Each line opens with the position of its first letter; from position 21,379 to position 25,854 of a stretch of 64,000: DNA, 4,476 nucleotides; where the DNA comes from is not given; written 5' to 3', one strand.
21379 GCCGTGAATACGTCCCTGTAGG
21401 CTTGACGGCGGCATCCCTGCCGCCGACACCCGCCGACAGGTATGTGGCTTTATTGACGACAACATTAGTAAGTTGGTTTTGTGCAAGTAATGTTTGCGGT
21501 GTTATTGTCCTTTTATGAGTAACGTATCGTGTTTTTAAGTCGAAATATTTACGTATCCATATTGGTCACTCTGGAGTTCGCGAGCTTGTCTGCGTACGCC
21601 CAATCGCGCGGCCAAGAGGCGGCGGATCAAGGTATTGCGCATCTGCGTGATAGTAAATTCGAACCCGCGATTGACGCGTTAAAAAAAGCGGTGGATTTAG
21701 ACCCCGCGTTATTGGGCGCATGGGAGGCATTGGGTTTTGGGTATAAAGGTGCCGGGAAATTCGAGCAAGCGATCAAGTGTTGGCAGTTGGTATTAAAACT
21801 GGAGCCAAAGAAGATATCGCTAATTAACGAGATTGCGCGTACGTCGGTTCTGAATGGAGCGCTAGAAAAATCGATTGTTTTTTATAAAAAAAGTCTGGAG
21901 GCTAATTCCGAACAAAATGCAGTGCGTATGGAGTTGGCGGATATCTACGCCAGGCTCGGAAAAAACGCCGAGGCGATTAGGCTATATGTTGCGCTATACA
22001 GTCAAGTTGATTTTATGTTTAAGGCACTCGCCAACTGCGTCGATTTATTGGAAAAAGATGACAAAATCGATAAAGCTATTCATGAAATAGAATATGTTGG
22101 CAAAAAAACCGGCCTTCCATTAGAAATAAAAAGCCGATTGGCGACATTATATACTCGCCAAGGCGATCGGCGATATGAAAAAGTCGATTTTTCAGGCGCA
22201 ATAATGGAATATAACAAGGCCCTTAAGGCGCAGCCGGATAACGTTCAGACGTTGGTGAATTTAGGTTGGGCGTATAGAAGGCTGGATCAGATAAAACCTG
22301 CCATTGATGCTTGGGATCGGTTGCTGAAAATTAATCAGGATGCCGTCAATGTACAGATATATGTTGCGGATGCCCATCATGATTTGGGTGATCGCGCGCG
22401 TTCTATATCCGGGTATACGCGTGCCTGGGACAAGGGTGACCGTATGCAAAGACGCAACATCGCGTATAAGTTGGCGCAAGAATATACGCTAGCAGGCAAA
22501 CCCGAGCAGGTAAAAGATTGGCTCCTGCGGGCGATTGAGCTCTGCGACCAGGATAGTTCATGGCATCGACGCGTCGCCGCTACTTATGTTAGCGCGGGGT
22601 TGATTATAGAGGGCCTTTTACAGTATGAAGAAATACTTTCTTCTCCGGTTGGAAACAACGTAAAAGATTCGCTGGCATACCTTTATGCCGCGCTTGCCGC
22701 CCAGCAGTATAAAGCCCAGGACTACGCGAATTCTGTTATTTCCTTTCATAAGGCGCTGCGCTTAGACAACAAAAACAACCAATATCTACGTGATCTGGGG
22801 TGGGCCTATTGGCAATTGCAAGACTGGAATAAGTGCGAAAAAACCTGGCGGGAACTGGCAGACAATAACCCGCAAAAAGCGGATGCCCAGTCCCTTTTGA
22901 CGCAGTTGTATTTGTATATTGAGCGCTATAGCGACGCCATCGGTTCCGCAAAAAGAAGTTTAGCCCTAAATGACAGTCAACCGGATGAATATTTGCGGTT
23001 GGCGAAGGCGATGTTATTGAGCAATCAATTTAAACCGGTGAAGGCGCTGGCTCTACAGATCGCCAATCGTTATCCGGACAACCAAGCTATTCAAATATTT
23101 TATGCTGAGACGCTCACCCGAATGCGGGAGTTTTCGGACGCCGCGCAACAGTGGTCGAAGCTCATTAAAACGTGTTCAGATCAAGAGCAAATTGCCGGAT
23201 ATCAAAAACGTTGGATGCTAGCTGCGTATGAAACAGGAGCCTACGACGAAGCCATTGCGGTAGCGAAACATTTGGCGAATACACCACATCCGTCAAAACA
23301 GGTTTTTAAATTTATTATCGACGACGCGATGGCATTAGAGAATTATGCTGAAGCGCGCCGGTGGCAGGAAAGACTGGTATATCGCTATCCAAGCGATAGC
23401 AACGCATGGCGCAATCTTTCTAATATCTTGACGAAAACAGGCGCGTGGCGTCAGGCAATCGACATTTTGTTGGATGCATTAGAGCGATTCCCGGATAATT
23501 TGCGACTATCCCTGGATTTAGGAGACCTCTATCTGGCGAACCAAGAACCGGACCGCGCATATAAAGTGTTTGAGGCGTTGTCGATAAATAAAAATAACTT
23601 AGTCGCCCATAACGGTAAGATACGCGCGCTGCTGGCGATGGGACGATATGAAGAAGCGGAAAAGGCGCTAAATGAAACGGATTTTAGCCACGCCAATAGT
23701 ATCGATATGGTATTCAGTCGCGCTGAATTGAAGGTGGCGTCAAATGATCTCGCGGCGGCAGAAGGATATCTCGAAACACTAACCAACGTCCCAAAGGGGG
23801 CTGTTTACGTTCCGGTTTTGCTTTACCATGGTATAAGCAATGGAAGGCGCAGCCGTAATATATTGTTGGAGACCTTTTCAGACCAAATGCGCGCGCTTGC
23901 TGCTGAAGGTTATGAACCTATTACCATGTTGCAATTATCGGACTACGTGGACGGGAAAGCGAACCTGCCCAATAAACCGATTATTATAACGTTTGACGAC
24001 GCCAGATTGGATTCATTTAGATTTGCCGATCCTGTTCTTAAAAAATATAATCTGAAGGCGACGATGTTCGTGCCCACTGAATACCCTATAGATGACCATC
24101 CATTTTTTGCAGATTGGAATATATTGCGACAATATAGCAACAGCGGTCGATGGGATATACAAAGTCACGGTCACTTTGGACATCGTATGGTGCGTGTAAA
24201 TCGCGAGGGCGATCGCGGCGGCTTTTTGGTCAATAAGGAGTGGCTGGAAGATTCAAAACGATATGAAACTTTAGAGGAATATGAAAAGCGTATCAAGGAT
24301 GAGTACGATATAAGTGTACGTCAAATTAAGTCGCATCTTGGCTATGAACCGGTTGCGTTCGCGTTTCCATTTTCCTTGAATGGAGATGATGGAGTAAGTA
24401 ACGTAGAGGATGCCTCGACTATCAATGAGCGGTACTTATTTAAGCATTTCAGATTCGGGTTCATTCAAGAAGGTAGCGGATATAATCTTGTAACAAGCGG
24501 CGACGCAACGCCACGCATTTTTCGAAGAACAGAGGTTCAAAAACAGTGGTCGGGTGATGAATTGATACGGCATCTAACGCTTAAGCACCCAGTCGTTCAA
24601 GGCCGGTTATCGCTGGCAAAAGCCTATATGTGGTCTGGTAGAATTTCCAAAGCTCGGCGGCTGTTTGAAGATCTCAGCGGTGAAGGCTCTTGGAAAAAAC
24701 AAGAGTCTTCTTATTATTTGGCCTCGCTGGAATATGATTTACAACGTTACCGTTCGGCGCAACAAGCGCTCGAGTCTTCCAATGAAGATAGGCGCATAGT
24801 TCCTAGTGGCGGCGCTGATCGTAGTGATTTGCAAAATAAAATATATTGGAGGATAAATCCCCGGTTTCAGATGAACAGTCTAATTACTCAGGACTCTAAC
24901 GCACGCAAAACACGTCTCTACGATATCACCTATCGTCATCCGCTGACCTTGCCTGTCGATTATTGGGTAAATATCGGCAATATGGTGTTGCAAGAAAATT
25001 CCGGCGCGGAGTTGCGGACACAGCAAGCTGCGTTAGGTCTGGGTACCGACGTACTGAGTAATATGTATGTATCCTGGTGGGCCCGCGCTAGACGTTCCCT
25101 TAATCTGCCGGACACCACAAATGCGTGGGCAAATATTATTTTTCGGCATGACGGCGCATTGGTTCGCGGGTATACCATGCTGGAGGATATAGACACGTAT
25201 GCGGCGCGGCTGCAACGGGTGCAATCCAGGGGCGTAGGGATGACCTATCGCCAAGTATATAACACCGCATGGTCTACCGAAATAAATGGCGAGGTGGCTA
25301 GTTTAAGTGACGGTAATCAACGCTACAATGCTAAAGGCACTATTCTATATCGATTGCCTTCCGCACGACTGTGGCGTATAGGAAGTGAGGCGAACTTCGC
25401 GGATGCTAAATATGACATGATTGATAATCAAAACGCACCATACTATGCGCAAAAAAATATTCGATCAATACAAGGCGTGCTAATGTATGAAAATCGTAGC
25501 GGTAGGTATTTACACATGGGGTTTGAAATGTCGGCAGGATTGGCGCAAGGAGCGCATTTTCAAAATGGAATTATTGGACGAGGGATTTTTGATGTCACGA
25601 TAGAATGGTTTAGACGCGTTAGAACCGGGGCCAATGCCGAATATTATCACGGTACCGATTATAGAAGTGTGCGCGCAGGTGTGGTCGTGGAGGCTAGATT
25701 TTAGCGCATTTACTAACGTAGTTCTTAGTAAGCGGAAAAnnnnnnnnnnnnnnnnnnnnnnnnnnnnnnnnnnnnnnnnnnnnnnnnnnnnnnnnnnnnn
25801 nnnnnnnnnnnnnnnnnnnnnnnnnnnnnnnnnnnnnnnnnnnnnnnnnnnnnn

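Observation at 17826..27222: Pga-like exopolysaccharide locus with unusual domain architectures (PilZ-fused synthase; TPR–deacetylase–porin fusion; GH18 hydrolase)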

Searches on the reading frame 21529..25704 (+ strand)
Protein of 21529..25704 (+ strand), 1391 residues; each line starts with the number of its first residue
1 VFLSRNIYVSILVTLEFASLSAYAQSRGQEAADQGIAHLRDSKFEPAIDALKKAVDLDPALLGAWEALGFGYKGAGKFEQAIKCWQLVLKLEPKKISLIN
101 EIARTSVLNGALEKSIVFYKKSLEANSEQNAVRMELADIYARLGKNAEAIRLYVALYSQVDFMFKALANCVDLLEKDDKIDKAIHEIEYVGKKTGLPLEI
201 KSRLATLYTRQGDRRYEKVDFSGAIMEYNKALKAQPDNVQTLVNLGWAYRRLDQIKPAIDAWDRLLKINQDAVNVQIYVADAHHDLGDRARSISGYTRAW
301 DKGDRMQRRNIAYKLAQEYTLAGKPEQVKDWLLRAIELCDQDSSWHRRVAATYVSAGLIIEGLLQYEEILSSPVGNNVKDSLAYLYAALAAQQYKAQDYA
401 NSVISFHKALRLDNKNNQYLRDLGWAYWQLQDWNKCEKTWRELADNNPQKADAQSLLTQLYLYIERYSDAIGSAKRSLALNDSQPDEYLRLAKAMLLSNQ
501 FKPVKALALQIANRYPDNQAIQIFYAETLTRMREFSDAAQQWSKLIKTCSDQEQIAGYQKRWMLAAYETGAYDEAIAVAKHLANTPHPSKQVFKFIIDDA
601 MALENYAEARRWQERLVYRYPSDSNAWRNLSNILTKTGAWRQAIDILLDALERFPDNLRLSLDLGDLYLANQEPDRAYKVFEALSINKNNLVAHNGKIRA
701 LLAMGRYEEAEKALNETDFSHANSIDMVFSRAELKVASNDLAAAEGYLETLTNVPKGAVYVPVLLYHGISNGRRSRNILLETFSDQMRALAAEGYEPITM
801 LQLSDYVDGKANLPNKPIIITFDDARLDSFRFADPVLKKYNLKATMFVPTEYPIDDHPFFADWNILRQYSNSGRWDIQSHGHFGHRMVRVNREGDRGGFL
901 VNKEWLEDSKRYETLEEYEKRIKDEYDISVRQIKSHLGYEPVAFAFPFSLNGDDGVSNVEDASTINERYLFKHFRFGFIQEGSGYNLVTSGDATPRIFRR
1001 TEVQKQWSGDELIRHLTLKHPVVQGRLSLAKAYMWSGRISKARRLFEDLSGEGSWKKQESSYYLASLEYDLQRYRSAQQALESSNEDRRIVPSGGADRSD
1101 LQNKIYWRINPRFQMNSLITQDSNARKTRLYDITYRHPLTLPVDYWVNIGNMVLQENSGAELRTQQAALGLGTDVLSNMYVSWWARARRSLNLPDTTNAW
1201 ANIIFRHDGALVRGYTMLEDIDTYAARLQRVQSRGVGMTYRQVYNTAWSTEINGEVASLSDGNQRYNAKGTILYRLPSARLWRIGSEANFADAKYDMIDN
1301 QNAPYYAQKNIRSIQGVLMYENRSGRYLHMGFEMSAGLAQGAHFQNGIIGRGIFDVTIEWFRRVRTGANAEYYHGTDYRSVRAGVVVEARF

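Call 4: search_protein_families(library=pfam, proteins=[window:21529-25704:+], max_evalue=0.01)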
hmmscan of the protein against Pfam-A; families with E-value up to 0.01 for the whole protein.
window:21529-25704:+ (1391 aa): 24 families
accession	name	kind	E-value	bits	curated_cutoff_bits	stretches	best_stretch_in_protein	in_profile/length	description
PF14559.12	TPR_19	-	2.5e-34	117.9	25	4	637-685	4-52/68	Tetratricopeptide repeat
PF07719.23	TPR_2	-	2.4e-29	99.4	27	1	64-94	3-33/34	Tetratricopeptide repeat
PF13428.12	TPR_14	-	4.7e-22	76.7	23.5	1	625-667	2-44/44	Tetratricopeptide repeat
PF00515.34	TPR_1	-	1.7e-19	69.2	27.8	1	65-94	4-33/34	Tetratricopeptide repeat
PF13432.12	TPR_16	-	3.4e-19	69.4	32.7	3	598-657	5-64/65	Tetratricopeptide repeat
PF12895.13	ANAPC3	-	2e-18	66.9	27.2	1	664-717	29-82/82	Anaphase-promoting complex, cyclosome, subunit 3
PF13414.12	TPR_11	-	4.6e-17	61.9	26.8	1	212-251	1-40/42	TPR repeat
PF13424.12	TPR_12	-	7.5e-16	58.5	30.1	1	601-654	21-75/77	Tetratricopeptide repeat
PF01522.26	Polysacc_deac_1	-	8.9e-14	52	23.1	1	812-954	3-111/124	Polysaccharide deacetylase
PF23914.1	TPR_CcmH_CycH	-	1.4e-12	48.2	42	1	446-552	45-154/158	Cytochrome c-type biogenesis protein H TPR domain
PF13431.12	TPR_17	-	2.4e-12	46.5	24.4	1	228-255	2-29/34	Tetratricopeptide repeat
PF13181.12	TPR_8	-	2e-11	43.5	25.7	0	240-270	2-32/34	Tetratricopeptide repeat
PF13176.12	TPR_7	-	4e-09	36.3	27.9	0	626-651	1-26/36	Tetratricopeptide repeat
PF13174.12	TPR_6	-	5.7e-08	33.4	26.3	0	241-267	2-28/33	Tetratricopeptide repeat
PF13371.12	TPR_9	-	2.1e-06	28.1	35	0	601-656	6-61/73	Tetratricopeptide repeat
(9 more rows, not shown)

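Call 5: search_protein_families(library=ncbifam, proteins=[window:21529-25704:+], max_evalue=0.01)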
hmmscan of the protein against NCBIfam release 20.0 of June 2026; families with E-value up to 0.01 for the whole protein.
window:21529-25704:+ (1391 aa): 23 families
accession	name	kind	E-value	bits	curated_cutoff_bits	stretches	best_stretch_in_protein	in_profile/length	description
TIGR02917.1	PEP_TPR_lipo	equivalog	1.9e-40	138.5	312.2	3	42-301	547-798/899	XrtA/PEP-CTERM system TPR-repeat protein PrsT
NF040959.1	MamA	equivalog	2.9e-32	111.8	200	4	203-356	35-186/204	magnetosome protein MamA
TIGR03938.2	deacetyl_PgaB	equivalog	4.7e-27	94.5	321.9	1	763-950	5-211/621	poly-beta-1,6-N-acetyl-D-glucosamine N-deacetylase PgaB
NF011177.0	PRK14582.1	equivalog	5.1e-20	71.3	923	1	779-956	70-260/671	poly-beta-1,6-N-acetyl-D-glucosamine N-deacetylase PgaB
TIGR02521.1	type_IV_pilW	equivalog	1.3e-18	67.4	154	2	27-100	30-103/234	type IV pilus biogenesis/stability protein PilW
NF008757.0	PRK11788.1-5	equivalog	3.4e-15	56.1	363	2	126-277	103-252/388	lipopolysaccharide assembly protein LapB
NF008756.0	PRK11788.1-4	equivalog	1.4e-14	53.9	474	1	128-294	105-270/389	lipopolysaccharide assembly protein LapB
TIGR02552.1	LcrH_SycD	equivalog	3.1e-14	52.9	104.8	0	211-303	24-116/136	SycD/LcrH family type III secretion system chaperone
NF052415.1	T3SS_chap_SctY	equivalog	6.2e-13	49.2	70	1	664-744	12-98/106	type III secretion apparatus assembly chaperone SctY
NF008755.0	PRK11788.1-3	equivalog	1.2e-12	47.9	430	1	126-317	104-293/388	lipopolysaccharide assembly protein LapB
NF053607.1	CHU_0125_OmpA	equivalog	1.4e-12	46.9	620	2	208-310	22-124/639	CHU_0125 family OmpA-like outer membrane integrity protein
NF033920.0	C39_PA2778_fam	equivalog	3.5e-12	46.3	150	2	635-716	167-249/255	PA2778 family cysteine peptidase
NF002725.1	PRK02603.1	equivalog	3.8e-11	43.3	143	2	176-292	7-125/173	photosystem I assembly protein Ycf3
NF011176.0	PRK14581.1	equivalog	8.8e-11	40.7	1091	1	774-951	65-255/673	poly-beta-1,6-N-acetyl-D-glucosamine N-deacetylase PgaB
NF033758.1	gliding_GltE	equivalog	1.7e-09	37.2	225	1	43-141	271-369/411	adventurous gliding motility TPR repeat lipoprotein GltE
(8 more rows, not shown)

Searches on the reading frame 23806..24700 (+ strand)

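Call 37: search_solved_structures(query=window:23806-24700:+, max_evalue=0.001, show_alignments=2)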
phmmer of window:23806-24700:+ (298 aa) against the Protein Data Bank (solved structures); distinct sequences matched with E-value up to 0.001: 9.
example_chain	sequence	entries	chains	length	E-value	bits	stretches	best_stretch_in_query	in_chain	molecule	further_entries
5bu6_A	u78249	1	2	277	3.8e-19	72.6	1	22-195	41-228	BpsB (PgaB), Poly-beta-1,6-N-acetyl-D-glucosamine N-deacetylase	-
4u10_A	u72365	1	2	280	1.7e-15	60.6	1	29-198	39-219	Poly-beta-1,6-N-acetyl-D-glucosamine N-deacetylase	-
3vus_A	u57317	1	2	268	2.8e-14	56.6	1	15-191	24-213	Poly-beta-1,6-N-acetyl-D-glucosamine N-deacetylase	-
4f9d_A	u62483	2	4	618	2.4e-13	53.6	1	16-191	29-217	Poly-beta-1,6-N-acetyl-D-glucosamine N-deacetylase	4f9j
4wcj_A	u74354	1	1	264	7.5e-09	38.8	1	4-89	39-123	Polysaccharide deacetylase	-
6dq3_A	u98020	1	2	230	2e-06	30.8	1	2-91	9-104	Polysaccharide deacetylase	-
4hd5_A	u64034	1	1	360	4.3e-05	26.4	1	2-123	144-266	Polysaccharide deacetylase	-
4v33_A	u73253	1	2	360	0.00011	25.1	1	2-122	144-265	POLYSACCHARIDE DEACETYLASE-LIKE PROTEIN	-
6go1_A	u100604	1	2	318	0.00013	24.9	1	1-130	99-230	Polysaccharide deacetylase-like protein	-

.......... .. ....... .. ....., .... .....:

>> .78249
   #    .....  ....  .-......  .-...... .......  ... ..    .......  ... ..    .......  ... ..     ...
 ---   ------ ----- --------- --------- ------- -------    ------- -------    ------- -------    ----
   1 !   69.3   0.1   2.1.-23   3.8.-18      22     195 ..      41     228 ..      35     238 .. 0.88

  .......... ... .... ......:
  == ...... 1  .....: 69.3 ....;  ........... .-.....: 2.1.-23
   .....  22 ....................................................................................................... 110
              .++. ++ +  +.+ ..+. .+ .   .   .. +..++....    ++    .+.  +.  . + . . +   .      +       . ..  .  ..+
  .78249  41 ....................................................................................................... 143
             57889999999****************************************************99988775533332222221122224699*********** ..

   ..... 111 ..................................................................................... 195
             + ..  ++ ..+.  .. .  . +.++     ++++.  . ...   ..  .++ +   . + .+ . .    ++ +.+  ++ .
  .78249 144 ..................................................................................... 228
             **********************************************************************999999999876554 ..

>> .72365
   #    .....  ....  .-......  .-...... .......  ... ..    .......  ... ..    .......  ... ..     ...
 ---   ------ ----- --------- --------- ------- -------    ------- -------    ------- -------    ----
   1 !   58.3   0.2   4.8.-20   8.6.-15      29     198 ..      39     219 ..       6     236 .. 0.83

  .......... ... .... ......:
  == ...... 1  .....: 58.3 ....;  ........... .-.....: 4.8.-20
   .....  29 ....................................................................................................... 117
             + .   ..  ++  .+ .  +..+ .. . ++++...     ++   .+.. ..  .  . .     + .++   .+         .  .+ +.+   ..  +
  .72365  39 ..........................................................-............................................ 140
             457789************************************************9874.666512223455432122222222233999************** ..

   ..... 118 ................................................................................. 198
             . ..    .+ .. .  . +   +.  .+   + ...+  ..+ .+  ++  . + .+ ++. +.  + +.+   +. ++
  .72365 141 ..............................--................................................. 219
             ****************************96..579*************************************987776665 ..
